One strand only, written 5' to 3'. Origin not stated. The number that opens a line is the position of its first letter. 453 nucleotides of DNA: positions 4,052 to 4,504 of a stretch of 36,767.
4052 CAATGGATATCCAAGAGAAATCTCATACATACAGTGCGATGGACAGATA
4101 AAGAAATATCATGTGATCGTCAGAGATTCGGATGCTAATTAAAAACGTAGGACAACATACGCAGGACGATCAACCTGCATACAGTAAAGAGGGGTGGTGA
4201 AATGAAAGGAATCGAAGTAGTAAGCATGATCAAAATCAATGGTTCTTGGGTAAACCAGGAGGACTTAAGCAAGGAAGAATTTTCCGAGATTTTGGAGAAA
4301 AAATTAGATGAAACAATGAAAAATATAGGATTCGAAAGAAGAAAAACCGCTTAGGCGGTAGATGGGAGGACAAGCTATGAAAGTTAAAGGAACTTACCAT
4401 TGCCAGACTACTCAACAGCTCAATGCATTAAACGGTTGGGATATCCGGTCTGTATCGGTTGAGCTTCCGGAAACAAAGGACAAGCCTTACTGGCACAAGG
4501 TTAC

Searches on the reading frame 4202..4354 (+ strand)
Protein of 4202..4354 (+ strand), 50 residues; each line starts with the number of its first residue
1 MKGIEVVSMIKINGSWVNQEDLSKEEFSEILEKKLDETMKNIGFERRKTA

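Call 36: search_protein_families(library=pfam, proteins=[window:4202-4351:+], max_evalue=1)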
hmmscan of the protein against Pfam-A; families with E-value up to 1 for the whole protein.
seq(50 aa): 1 family
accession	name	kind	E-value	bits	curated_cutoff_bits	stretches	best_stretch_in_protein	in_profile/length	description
PF01023.25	S_100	-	0.076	13.1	22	1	20-41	23-44/45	S-100/ICaBP type calcium binding domain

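Call 37: search_protein_families(library=phrogs, proteins=[window:4202-4351:+], max_evalue=0.01)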
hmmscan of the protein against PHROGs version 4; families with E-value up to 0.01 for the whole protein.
seq(50 aa): 1 family
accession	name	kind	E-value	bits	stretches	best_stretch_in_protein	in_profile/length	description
phrog_26314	-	unknown function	0.0077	17.2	1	6-40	8-45/59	-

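Call 43: find_homologous_proteins(query=window:4202-4354:+, max_evalue=0.001)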
Query window:4202-4354:+ (50 aa): 47 proteins with E <= 0.001 among 47 candidates.
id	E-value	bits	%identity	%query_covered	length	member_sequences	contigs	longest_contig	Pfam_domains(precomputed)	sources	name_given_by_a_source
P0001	2.1e-23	97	98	100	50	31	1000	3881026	-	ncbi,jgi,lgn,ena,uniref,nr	ncbi:hypothetical protein [Mediterraneibacter gnavus]|jgi:hypothetical protein|uniref:hypothetical p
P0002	4.0e-23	96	98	100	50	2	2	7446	-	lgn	-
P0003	5.6e-23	96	98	100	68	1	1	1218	-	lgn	-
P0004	8.7e-23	95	96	100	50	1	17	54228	-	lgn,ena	-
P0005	1.3e-22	95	96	100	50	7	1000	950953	-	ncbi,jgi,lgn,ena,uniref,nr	ncbi:hypothetical protein [Mediterraneibacter gnavus]|jgi:hypothetical protein|uniref:hypothetical p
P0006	1.5e-22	94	96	100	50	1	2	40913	-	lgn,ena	-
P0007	2.2e-22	94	96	100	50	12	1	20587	-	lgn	-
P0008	2.7e-22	94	96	100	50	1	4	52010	-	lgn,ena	-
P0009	3.6e-22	93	96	100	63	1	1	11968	-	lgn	-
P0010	3.8e-22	93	96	100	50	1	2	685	-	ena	-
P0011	6.2e-22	92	94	100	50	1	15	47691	-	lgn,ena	-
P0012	6.4e-22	92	94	100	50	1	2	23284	-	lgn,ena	-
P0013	1.6e-21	91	94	100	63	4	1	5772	-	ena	-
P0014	1.7e-21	91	90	100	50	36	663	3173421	-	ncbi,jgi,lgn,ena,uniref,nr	ncbi:hypothetical protein [Mediterraneibacter gnavus]|jgi:hypothetical protein|uniref:Uncharacterize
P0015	3.5e-21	90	94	100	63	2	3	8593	-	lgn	-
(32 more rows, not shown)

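Call 68: predict_structure(alignment_id=A1)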
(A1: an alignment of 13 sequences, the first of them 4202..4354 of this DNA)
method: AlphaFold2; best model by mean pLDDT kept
length: 50 residues; sequences in the alignment: 13
mean_pLDDT: 88.8   pTM: 0.55
mean pLDDT of the five models: 88.8, 87.6, 87.4, 87.0, 84.9
residues with pLDDT >= 90: 31; 70-90: 18; 50-70: 1; < 50: 0
segments of 3 or more residues with pLDDT < 50: none
pLDDT, mean of each block of 10 residues (from residue 1): 83 90 92 92 86
secondary structure, 60 per line:
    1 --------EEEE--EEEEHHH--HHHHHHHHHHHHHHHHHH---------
elements in order: E9-12 E15-18 H24-41

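Call 70: fold_search(model_id=the predicted structure, library=pdb)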
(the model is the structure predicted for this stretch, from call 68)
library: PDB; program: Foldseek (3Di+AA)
matches with E <= 10: 52; with E <= 0.001: 0
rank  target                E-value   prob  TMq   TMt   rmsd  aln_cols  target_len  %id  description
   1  4ucd_B                3.9e+00  0.05  0.27  0.09   8.8        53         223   19  N-terminal globular domain of the RSV Nucleoprotein in complex with the Nucleoprotein Phosphoprotein interaction inhib (released 2015-08-19)
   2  4uca_A                4.2e+00  0.05  0.29  0.09   8.8        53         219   19  N-terminal globular domain of the RSV Nucleoprotein in complex with C- terminal peptide of the Phosphoprotein (released 2015-08-19)
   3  4ucd_A                4.2e+00  0.05  0.27  0.09   8.8        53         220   19  N-terminal globular domain of the RSV Nucleoprotein in complex with the Nucleoprotein Phosphoprotein interaction inhib (released 2015-08-19)
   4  4kis_A                4.2e+00  0.04  0.25  0.06  11.2        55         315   22  Crystal Structure of a LSR-DNA Complex (released 2013-07-10)
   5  3oeq                  4.5e+00  0.10  0.29  0.13   7.5        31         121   19  Crystal structure of trimeric frataxin from the yeast Saccharomyces cerevisiae, with full length n-terminus (released 2011-08-24)
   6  4bhm_A                4.5e+00  0.06  0.28  0.20   9.8        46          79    9  The crystal structure of MoSub1-DNA complex reveals a novel DNA binding mode (released 2014-04-23)
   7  2wj8_J                4.8e+00  0.04  0.27  0.06   8.7        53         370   17  Respiratory Syncitial Virus RiboNucleoProtein (released 2009-12-08)
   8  4uca_B                5.2e+00  0.04  0.29  0.09   8.9        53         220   19  N-terminal globular domain of the RSV Nucleoprotein in complex with C- terminal peptide of the Phosphoprotein (released 2015-08-19)
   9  4ncw_B                5.6e+00  0.14  0.31  0.56   6.3        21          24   14  foldon domain wild type C-conjugate (released 2014-03-12)
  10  2wj8_O                5.6e+00  0.04  0.27  0.06   8.7        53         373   17  Respiratory Syncitial Virus RiboNucleoProtein (released 2009-12-08)
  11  2wj8_A                5.6e+00  0.04  0.27  0.06   8.7        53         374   17  Respiratory Syncitial Virus RiboNucleoProtein (released 2009-12-08)
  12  2wj8_B                5.6e+00  0.04  0.27  0.06   8.7        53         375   17  Respiratory Syncitial Virus RiboNucleoProtein (released 2009-12-08)
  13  2wj8_R                5.6e+00  0.04  0.27  0.06   8.7        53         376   17  Respiratory Syncitial Virus RiboNucleoProtein (released 2009-12-08)
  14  2wj8_C                5.6e+00  0.04  0.27  0.06   8.7        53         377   17  Respiratory Syncitial Virus RiboNucleoProtein (released 2009-12-08)
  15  2wj8_N                5.6e+00  0.04  0.27  0.06   8.7        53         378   17  Respiratory Syncitial Virus RiboNucleoProtein (released 2009-12-08)
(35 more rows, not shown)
